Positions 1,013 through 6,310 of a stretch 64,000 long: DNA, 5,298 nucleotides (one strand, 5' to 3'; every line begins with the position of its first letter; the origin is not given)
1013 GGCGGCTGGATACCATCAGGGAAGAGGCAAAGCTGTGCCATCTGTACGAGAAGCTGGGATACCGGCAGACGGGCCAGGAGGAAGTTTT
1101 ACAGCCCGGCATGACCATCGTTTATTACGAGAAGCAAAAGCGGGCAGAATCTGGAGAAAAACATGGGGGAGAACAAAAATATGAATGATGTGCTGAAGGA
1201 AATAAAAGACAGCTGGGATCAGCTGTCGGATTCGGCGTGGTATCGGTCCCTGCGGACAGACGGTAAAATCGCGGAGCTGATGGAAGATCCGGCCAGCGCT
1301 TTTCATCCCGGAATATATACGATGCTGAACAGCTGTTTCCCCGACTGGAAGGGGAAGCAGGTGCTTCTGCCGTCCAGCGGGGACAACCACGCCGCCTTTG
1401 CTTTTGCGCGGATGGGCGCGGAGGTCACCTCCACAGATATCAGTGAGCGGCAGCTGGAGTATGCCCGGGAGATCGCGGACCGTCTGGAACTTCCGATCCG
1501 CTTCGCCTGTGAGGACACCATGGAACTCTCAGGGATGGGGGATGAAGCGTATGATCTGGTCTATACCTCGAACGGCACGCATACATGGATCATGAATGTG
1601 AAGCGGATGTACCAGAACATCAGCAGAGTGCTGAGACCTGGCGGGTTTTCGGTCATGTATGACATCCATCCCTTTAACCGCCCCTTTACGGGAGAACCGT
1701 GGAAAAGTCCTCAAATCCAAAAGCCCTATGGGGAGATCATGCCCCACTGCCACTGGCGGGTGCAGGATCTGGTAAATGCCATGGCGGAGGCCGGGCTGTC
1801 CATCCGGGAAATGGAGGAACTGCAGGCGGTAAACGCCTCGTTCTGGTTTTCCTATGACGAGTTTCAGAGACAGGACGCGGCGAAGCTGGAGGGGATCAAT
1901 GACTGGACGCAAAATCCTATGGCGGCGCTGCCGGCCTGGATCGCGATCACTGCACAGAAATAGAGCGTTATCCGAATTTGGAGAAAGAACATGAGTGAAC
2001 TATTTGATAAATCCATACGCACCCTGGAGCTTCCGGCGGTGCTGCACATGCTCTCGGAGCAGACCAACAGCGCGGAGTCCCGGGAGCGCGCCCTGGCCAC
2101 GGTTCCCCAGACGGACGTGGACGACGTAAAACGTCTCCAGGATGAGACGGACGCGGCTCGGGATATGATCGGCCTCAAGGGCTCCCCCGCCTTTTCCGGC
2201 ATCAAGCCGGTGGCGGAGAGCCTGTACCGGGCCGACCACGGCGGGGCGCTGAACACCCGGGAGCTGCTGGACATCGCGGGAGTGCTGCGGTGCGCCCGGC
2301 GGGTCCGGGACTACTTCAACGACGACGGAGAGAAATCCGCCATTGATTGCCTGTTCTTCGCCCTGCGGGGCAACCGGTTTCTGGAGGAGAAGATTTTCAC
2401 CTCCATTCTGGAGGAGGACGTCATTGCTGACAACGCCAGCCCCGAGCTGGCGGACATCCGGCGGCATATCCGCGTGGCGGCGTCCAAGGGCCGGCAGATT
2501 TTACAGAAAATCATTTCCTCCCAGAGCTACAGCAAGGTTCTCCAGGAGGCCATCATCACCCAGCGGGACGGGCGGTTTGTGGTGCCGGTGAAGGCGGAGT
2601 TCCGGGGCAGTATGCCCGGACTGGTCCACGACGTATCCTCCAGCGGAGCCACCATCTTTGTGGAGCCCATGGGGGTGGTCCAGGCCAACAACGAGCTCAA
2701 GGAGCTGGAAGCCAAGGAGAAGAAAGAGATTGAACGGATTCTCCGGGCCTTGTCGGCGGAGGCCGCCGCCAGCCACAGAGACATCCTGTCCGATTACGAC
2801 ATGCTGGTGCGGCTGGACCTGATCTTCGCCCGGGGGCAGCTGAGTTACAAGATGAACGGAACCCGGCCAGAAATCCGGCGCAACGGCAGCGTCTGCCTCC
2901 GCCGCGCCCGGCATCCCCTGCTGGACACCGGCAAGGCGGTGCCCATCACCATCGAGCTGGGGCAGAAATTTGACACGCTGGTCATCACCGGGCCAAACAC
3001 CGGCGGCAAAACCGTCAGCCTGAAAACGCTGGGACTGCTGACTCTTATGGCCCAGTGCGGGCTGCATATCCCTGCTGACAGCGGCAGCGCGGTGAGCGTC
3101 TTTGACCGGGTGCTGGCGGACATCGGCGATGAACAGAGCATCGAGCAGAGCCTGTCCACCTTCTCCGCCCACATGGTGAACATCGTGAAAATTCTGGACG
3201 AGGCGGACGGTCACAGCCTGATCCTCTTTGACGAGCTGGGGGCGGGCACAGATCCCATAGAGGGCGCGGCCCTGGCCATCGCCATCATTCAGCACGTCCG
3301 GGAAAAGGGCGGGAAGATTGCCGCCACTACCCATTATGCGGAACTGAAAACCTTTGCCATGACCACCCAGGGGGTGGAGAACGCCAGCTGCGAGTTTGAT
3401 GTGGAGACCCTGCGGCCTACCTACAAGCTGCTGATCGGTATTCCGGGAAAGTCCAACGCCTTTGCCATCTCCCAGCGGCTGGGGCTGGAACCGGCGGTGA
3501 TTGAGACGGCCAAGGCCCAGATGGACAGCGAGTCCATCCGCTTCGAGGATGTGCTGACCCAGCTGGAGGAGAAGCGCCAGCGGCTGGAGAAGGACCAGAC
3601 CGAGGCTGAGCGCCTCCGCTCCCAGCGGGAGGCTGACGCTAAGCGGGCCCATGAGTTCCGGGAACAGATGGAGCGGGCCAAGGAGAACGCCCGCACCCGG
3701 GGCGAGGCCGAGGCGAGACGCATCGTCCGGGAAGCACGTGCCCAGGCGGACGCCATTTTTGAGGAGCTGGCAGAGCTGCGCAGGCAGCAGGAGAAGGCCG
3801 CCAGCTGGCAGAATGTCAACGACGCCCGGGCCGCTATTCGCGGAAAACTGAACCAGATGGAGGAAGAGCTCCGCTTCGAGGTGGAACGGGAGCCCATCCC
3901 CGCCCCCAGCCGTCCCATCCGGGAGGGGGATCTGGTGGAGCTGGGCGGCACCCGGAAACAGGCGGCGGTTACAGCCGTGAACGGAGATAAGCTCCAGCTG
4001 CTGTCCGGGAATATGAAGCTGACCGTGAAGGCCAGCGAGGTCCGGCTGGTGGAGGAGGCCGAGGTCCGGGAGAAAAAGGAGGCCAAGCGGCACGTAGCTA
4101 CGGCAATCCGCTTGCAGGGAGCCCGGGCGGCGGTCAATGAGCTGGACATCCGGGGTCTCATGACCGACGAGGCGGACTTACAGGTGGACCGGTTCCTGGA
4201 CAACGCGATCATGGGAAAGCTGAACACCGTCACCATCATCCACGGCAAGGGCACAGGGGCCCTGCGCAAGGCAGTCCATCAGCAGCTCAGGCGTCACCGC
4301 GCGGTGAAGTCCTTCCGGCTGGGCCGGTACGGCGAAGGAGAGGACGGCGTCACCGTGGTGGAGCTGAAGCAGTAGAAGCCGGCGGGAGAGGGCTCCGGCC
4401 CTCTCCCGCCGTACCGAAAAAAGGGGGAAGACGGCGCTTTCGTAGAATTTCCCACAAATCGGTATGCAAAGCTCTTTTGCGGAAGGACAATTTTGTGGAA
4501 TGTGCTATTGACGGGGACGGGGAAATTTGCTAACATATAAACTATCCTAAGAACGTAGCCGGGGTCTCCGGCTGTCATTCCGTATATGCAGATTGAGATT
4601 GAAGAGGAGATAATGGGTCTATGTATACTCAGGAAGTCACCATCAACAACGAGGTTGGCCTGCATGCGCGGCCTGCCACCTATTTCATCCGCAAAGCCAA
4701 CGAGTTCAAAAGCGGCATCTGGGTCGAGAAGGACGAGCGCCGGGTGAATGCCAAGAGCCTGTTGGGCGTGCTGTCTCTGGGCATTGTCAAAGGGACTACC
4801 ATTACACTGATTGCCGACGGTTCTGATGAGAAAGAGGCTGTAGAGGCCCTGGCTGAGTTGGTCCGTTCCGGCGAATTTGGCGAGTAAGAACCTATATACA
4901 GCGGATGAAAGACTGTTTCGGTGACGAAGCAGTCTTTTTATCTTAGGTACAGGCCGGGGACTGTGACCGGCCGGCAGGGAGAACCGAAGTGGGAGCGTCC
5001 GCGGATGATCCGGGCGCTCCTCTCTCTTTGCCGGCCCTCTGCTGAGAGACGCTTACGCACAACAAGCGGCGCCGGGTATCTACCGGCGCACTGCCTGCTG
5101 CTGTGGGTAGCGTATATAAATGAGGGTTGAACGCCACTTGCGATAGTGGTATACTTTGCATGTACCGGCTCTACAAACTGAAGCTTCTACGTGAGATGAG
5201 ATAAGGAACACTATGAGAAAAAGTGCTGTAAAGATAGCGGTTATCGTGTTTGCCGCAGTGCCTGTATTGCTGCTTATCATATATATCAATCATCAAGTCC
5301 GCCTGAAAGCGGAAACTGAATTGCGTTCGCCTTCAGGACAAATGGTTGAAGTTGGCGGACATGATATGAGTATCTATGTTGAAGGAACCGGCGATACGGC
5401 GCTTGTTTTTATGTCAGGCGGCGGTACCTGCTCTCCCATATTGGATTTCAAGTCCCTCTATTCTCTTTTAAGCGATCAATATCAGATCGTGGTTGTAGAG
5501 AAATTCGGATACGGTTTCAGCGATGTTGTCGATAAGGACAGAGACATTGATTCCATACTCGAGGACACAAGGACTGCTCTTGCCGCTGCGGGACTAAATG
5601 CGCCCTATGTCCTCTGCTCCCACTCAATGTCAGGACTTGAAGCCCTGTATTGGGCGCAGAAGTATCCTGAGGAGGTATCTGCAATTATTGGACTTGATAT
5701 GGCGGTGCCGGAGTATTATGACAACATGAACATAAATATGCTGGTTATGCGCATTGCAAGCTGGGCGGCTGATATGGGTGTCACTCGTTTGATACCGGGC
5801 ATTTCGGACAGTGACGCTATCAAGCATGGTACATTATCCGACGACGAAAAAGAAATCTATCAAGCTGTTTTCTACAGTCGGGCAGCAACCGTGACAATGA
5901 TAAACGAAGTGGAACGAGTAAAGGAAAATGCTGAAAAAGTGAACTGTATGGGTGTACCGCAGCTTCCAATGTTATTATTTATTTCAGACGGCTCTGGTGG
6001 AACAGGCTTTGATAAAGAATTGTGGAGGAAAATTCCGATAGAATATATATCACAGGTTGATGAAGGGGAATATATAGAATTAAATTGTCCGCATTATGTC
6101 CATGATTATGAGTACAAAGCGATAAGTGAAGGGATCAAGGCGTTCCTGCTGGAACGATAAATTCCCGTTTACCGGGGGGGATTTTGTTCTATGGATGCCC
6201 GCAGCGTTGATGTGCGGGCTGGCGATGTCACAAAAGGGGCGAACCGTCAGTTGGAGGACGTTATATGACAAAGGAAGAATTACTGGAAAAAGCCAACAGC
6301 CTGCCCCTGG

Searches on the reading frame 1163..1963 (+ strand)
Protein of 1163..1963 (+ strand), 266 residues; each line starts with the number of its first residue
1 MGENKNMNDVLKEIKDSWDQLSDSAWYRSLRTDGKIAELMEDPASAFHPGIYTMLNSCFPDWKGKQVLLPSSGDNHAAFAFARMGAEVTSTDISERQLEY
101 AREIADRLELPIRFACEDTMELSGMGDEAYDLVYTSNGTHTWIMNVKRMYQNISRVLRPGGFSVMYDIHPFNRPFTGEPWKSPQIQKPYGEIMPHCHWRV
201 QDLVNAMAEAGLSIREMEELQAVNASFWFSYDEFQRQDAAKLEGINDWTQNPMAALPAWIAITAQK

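Call 32: search_protein_families(library=pfam, proteins=[window:1163-1963:+], max_evalue=0.001)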
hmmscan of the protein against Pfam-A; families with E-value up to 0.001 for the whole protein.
window:1163-1963:+ (266 aa): 5 families
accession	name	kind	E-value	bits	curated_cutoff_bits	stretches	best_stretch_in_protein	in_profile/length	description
PF08241.18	Methyltransf_11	-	4.8e-15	56.4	21.2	1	72-164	5-94/95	Methyltransferase domain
PF13649.12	Methyltransf_25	-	3.2e-14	53.8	27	1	73-161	7-97/97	Methyltransferase domain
PF13847.12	Methyltransf_31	-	1.1e-09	38.5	27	1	64-169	4-113/145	Methyltransferase domain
PF08242.18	Methyltransf_12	-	8.4e-09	36.5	30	1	73-162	6-97/98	Methyltransferase domain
PF01209.24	Ubie_methyltran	-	0.00013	21.9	20.1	1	58-165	42-151/233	ubiE/COQ5 methyltransferase family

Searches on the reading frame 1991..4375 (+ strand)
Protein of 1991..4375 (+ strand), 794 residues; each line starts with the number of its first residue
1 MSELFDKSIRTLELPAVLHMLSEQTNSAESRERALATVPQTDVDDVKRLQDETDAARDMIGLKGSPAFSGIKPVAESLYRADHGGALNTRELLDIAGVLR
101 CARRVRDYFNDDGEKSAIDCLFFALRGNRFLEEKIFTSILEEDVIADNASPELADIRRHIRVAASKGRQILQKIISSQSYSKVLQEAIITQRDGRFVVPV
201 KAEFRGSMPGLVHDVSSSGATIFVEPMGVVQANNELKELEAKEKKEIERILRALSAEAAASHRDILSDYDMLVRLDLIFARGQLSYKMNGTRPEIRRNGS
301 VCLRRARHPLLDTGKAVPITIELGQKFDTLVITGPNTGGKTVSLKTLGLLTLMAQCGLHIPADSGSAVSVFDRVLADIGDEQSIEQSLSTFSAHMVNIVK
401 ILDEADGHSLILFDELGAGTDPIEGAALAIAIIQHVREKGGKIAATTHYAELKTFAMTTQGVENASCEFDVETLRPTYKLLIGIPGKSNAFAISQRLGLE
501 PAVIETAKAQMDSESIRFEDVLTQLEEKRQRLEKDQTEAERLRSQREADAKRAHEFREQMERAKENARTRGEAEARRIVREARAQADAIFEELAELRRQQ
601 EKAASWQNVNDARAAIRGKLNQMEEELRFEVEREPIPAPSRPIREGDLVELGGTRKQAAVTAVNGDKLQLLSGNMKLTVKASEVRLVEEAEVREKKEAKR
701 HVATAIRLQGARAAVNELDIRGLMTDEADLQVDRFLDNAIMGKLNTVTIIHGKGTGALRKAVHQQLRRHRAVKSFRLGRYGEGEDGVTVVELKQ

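Call 32: search_protein_families(library=pfam, proteins=[window:1991-4375:+], max_evalue=0.001)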
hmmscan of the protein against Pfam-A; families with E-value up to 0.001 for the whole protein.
window:1991-4375:+ (794 aa): 3 families
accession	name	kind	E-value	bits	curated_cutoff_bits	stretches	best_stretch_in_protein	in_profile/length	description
PF00488.27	MutS_V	-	3.2e-34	119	30.2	1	330-511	1-184/188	MutS domain V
PF01713.27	Smr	-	1.6e-26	92.7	25.7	1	718-793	1-77/77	Smr domain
PF20297.4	MSSS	-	3.4e-05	23.8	26.8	1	645-684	1-42/42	MutS2 and Smr-associated SH3 domain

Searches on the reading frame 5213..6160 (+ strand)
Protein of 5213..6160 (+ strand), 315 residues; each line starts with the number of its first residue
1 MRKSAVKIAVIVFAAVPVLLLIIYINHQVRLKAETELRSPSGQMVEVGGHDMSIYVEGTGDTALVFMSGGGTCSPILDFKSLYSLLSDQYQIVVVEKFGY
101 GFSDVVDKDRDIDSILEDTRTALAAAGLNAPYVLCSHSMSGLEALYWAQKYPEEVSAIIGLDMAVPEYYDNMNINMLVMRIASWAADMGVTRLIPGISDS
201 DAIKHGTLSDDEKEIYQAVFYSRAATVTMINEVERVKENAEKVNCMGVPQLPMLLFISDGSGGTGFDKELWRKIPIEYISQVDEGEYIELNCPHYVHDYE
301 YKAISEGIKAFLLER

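Call 32: search_protein_families(library=pfam, proteins=[window:5213-6160:+], max_evalue=0.001)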
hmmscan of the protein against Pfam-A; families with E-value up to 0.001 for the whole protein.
window:5213-6160:+ (315 aa): 2 families
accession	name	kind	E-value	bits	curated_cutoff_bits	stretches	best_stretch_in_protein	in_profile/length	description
PF00561.26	Abhydrolase_1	-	5e-08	33.4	25.8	1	63-163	2-102/245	alpha/beta hydrolase fold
PF12146.15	Hydrolase_4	-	1.4e-06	28.2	27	1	81-258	23-199/239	Serine aminopeptidase, S33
